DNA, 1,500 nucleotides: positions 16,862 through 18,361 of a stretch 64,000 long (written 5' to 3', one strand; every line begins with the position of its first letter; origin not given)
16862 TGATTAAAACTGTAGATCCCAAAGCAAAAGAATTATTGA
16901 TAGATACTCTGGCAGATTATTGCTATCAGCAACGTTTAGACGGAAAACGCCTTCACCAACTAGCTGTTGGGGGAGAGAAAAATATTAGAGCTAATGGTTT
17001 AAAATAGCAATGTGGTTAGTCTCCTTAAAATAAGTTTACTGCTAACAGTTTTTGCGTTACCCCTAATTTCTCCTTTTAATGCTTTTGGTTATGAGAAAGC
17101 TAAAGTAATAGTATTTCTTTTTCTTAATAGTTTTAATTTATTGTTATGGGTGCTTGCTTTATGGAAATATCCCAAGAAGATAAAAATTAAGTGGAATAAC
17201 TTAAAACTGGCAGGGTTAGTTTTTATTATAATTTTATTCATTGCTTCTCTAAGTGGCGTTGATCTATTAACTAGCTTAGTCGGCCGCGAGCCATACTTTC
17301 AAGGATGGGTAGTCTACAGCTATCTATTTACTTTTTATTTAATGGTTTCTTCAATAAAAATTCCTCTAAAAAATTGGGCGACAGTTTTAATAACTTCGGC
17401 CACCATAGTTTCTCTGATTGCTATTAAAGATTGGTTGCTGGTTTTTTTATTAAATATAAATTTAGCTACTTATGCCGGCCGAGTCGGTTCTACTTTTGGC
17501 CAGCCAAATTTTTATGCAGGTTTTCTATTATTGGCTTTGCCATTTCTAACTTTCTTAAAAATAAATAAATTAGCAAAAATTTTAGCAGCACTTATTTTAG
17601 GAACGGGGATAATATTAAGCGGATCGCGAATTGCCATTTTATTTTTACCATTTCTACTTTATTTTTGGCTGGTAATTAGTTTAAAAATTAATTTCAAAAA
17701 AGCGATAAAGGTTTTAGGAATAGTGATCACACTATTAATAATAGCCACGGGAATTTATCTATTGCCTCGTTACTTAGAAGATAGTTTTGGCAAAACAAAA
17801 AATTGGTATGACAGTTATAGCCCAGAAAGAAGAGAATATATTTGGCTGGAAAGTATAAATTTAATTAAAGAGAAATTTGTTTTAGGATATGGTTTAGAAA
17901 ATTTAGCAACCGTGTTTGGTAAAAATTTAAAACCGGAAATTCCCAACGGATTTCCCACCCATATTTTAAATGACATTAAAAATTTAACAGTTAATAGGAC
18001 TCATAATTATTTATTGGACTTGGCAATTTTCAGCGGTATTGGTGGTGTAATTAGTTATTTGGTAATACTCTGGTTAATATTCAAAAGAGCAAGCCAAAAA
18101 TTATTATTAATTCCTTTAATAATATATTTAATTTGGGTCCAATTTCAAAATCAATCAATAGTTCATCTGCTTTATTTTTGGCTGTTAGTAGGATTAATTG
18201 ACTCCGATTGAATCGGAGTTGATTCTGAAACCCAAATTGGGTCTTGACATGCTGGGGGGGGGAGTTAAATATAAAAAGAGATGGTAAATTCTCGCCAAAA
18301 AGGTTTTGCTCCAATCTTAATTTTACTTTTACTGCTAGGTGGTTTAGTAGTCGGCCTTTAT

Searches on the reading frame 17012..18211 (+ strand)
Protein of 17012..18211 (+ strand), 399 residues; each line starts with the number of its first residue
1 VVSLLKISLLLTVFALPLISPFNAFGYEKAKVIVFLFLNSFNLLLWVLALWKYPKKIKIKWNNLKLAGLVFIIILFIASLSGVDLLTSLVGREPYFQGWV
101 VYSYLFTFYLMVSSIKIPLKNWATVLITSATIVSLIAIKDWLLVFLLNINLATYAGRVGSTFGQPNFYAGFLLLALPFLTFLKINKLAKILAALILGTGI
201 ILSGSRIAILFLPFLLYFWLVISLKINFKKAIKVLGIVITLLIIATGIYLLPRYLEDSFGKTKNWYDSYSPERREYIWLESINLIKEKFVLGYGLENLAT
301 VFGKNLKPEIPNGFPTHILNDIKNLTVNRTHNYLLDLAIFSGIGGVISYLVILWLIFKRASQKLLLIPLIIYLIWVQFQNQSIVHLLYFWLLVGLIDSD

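Call 86: search_protein_families(library=pfam, proteins=[window:17012-18211:+], max_evalue=0.001)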
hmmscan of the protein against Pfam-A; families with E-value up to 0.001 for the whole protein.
window:17012-18211:+ (399 aa): 1 family
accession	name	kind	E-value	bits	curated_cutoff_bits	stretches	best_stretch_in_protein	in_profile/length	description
PF04932.20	Wzy_C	-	7.9e-14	52.1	31.7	1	191-350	1-149/149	O-Antigen ligase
